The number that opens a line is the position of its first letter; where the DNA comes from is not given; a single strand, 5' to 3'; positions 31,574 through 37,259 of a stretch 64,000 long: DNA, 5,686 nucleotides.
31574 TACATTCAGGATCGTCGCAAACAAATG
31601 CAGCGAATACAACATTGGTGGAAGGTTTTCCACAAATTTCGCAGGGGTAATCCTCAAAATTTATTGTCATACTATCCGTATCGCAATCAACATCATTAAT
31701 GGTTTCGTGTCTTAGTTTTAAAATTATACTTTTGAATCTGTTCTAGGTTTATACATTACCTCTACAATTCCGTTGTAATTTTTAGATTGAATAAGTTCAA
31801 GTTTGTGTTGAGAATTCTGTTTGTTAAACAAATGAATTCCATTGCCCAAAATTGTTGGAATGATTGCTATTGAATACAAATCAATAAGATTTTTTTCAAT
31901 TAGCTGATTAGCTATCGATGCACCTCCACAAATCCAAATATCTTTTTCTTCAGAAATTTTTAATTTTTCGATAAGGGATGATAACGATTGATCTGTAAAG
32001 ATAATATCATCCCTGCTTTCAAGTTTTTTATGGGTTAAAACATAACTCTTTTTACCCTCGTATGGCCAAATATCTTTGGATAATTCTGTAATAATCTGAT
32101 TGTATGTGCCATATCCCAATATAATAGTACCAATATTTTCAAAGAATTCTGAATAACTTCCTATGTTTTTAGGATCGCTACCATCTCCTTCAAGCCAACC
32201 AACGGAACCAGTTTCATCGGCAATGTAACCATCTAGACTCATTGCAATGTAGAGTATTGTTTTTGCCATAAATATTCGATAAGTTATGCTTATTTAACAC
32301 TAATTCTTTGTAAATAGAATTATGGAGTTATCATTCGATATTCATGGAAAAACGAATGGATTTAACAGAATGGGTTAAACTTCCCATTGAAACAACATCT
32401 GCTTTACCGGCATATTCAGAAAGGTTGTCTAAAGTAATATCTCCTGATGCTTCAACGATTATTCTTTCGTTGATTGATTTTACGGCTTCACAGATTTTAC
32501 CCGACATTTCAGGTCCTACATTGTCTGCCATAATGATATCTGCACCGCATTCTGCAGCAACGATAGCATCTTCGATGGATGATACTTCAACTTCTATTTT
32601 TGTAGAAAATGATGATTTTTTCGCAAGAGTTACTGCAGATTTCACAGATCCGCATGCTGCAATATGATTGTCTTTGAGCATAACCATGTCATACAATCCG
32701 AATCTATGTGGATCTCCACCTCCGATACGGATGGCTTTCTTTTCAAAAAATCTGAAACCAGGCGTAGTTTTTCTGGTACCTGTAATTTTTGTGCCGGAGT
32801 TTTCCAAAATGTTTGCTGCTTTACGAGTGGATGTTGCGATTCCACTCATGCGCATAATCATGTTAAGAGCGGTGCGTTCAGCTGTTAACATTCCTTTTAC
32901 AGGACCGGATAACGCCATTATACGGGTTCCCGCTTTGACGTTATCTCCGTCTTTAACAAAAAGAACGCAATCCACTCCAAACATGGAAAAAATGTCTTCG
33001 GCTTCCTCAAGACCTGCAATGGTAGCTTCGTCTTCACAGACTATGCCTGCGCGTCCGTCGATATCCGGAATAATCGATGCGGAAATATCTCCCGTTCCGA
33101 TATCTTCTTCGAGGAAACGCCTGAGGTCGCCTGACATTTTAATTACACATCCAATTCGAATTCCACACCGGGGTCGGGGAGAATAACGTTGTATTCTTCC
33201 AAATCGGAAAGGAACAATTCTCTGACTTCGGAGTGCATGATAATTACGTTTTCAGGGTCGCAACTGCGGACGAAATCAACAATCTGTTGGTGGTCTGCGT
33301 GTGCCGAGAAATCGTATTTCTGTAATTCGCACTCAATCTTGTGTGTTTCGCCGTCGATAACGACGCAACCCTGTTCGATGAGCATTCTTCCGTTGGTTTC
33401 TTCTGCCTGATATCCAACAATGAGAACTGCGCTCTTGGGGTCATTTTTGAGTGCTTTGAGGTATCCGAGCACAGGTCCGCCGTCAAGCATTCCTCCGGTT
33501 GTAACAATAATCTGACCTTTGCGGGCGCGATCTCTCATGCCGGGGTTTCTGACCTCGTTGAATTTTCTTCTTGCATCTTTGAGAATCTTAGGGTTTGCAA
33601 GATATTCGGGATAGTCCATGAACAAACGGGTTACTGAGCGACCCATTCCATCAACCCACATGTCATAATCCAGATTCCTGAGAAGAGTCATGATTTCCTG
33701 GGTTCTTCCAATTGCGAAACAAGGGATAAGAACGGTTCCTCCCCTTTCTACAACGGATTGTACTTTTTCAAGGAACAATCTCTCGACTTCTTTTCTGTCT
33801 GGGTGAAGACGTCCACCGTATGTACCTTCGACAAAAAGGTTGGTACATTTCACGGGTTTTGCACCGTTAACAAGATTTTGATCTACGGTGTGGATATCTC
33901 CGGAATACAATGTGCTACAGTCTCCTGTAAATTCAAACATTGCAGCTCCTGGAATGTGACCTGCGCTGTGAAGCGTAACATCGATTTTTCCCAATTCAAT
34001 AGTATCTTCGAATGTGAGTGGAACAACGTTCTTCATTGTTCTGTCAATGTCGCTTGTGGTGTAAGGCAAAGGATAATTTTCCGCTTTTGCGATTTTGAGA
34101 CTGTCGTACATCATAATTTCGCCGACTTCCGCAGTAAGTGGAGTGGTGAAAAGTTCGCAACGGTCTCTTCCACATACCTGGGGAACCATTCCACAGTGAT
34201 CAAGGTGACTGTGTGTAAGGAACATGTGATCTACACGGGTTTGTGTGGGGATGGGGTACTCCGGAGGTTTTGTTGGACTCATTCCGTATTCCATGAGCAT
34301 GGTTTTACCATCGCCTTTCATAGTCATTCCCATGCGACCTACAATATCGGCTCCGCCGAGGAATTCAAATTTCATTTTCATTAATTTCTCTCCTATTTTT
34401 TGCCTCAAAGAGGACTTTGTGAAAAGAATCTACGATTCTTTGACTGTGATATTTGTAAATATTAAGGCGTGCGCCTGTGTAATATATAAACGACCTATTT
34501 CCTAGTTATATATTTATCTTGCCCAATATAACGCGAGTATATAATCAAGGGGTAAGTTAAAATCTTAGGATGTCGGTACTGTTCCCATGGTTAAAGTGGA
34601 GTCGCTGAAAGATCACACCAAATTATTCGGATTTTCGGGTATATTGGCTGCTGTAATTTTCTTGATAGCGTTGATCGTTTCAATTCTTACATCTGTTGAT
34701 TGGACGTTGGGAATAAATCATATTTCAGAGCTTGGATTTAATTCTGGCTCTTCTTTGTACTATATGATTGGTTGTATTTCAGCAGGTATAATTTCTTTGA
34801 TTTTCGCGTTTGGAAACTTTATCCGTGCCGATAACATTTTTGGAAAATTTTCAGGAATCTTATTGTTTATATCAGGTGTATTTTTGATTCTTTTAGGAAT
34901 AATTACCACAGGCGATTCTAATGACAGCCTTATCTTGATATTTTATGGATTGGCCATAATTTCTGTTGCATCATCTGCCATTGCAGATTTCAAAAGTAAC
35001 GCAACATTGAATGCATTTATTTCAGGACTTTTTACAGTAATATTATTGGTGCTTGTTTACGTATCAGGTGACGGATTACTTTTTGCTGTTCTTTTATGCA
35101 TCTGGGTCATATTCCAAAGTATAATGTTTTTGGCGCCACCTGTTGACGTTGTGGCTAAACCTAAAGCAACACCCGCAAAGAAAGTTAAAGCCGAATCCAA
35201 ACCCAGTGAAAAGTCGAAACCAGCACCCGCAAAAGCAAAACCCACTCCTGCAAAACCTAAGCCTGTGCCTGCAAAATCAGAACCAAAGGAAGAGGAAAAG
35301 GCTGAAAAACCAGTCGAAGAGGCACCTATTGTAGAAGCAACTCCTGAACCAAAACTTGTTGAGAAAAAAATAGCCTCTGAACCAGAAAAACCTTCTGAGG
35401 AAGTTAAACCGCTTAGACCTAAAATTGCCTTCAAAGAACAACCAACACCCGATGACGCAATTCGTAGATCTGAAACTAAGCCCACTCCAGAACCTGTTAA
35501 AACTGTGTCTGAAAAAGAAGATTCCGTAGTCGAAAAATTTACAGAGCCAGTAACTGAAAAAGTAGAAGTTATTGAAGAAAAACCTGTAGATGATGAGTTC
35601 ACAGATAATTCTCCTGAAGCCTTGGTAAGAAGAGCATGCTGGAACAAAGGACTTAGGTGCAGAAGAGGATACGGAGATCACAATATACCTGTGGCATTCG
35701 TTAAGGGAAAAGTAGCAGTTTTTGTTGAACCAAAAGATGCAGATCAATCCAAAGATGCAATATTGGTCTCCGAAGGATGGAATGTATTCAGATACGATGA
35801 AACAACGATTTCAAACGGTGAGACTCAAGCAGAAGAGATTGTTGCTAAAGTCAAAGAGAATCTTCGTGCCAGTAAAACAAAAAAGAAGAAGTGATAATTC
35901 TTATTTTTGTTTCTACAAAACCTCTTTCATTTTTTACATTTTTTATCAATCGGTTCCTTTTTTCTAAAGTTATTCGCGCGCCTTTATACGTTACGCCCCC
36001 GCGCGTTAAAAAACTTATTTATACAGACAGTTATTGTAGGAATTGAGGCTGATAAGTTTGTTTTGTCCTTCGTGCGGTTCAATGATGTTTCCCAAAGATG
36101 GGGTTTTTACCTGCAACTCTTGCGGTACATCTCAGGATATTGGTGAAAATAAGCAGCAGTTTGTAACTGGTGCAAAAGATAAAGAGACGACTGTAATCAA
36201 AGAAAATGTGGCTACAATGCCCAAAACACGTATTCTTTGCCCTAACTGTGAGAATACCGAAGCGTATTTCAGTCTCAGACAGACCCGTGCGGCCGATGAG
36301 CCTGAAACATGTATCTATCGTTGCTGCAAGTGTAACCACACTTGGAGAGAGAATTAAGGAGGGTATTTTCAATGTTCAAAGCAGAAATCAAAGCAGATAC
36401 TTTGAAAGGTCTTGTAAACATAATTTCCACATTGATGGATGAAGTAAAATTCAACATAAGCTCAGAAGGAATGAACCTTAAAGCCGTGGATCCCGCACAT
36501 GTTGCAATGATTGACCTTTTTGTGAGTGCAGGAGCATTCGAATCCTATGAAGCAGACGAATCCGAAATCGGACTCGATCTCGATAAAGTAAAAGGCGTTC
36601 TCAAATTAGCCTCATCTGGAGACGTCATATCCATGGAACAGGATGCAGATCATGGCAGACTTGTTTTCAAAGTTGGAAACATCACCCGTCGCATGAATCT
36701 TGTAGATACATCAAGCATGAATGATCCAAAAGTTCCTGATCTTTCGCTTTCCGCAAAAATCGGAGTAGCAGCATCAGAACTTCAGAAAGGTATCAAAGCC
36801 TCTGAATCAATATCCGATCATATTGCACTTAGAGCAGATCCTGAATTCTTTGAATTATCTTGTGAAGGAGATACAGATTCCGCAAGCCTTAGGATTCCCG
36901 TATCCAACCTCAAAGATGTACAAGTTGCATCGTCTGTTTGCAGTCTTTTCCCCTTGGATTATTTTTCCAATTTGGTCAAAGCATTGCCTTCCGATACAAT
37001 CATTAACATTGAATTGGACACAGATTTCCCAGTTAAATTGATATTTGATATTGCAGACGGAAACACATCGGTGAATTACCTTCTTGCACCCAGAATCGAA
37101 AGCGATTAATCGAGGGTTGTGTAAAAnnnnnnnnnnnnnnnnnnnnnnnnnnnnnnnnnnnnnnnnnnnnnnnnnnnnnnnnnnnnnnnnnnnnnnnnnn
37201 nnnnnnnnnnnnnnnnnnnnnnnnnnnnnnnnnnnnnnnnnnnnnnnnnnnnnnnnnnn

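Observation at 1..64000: None of the 70 stop codons in the window is TAG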

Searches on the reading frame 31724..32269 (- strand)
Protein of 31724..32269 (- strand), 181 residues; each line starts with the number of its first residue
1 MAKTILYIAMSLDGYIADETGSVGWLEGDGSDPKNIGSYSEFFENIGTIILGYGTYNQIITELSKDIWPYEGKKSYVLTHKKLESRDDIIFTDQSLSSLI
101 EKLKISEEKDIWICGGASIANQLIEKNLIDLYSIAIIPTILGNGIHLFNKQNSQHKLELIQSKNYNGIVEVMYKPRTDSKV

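Call 11: search_protein_families(library=pfam, proteins=[window:31724-32269:-])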
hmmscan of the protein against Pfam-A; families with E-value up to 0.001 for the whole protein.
window:31724-32269:- (181 aa): 1 family
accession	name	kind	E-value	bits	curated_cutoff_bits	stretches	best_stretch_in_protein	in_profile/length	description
PF01872.23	RibD_C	-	1.5e-18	67.7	24.1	1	4-165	3-191/197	RibD C-terminal domain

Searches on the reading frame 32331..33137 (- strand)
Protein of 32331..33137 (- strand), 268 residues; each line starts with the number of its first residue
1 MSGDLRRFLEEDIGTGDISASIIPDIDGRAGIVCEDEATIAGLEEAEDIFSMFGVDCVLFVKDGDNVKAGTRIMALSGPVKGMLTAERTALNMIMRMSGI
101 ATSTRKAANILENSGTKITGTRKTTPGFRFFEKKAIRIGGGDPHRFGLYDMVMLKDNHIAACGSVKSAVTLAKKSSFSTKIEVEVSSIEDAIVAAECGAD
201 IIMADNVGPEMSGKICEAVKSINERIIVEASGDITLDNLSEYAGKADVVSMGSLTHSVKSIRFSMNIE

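Call 12: search_protein_families(library=pfam, proteins=[window:32331-33137:-])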
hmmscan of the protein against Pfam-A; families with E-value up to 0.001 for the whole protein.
window:32331-33137:- (268 aa): 2 families
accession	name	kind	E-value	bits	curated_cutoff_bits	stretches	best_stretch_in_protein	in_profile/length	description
PF01729.25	QRPTase_C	-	8.2e-56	188.8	23.1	1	100-265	1-168/169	Quinolinate phosphoribosyl transferase, C-terminal domain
PF02749.22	QRPTase_N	-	2.3e-18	66.6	27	1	22-98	8-82/82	Quinolinate phosphoribosyl transferase, N-terminal domain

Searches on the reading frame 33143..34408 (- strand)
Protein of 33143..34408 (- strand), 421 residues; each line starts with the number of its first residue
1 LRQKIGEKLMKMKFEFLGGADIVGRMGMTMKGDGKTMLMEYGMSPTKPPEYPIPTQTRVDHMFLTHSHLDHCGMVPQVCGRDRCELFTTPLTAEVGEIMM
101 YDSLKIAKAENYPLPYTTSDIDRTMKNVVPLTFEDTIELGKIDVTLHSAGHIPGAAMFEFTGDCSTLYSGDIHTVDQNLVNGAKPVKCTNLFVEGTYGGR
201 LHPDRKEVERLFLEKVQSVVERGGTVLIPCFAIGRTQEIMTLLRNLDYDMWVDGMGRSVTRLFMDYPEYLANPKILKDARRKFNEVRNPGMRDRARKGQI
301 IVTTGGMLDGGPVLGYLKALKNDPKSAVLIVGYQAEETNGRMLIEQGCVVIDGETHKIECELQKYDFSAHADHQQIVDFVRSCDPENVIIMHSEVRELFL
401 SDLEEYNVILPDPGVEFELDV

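Call 12: search_protein_families(library=pfam, proteins=[window:33143-34408:-])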
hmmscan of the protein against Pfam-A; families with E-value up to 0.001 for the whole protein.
window:33143-34408:- (421 aa): 5 families
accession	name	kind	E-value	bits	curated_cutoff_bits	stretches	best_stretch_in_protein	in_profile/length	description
PF10996.14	Beta-Casp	-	1.6e-15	58.1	27.7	1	236-343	1-120/120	Beta-Casp domain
PF07521.17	RMMBL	-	1.5e-10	41.4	21.6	1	356-398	2-45/63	Zn-dependent metallo-hydrolase RNA specificity domain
PF16661.11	Lactamase_B_6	-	6.9e-08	32.5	27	1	57-184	34-174/193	Metallo-beta-lactamase superfamily domain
PF00753.33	Lactamase_B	-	1.8e-06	28.5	22.7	1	55-183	40-161/196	Metallo-beta-lactamase superfamily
PF12706.13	Lactamase_B_2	-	2.7e-06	27.6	27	1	45-189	17-160/200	Beta-lactamase superfamily domain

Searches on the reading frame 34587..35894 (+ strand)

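Call 12: search_protein_families(library=pfam, proteins=[window:34587-35894:+])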
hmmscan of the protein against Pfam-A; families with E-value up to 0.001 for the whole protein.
window:34587-35894:+ (435 aa): 1 family
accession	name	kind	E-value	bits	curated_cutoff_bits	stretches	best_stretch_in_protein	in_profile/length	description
PF06197.19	DUF998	-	5.8e-06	26.5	30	1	19-174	1-175/184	Protein of unknown function (DUF998)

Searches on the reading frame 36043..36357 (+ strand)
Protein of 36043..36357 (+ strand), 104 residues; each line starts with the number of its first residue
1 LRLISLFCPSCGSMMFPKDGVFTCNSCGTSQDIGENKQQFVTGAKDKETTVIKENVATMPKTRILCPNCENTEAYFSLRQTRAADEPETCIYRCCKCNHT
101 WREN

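Call 12: search_protein_families(library=pfam, proteins=[window:36043-36357:+])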
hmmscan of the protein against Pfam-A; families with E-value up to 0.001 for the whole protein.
window:36043-36357:+ (104 aa): 3 families
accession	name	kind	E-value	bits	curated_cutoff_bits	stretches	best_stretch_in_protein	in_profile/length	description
PF01096.23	Zn_ribbon_TFIIS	-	5.7e-18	64.9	21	1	65-102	2-39/39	Transcription factor S-II (TFIIS)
PF02150.21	Zn_ribbon_RPB9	-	1.6e-06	28.3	25.2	1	7-34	3-34/36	RNA polymerases M/15 Kd subunit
PF12760.12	Zn_ribbon_IS1595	-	2.6e-05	24.5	25.4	0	8-29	21-45/46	Transposase zinc-ribbon domain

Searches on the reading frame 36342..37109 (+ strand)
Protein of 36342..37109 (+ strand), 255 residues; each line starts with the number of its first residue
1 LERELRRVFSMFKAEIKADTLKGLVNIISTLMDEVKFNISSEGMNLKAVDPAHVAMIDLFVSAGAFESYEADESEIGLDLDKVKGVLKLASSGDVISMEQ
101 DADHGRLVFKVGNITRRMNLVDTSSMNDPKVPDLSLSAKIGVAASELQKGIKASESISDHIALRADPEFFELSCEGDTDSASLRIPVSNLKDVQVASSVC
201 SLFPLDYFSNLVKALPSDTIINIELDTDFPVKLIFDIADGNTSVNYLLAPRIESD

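Call 12: search_protein_families(library=pfam, proteins=[window:36342-37109:+])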
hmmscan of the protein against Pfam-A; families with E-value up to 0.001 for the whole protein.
window:36342-37109:+ (255 aa): 3 families
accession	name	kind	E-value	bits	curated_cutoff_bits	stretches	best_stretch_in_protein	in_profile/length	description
PF00705.23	PCNA_N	-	1.8e-14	54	20.3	1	11-111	1-105/127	Proliferating cell nuclear antigen, N-terminal domain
PF02747.20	PCNA_C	-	5.8e-09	36.7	23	1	130-250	1-127/128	Proliferating cell nuclear antigen, C-terminal domain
PF02144.21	Rad1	-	0.00039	20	24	0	19-215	7-235/257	Repair protein Rad1/Rec1/Rad17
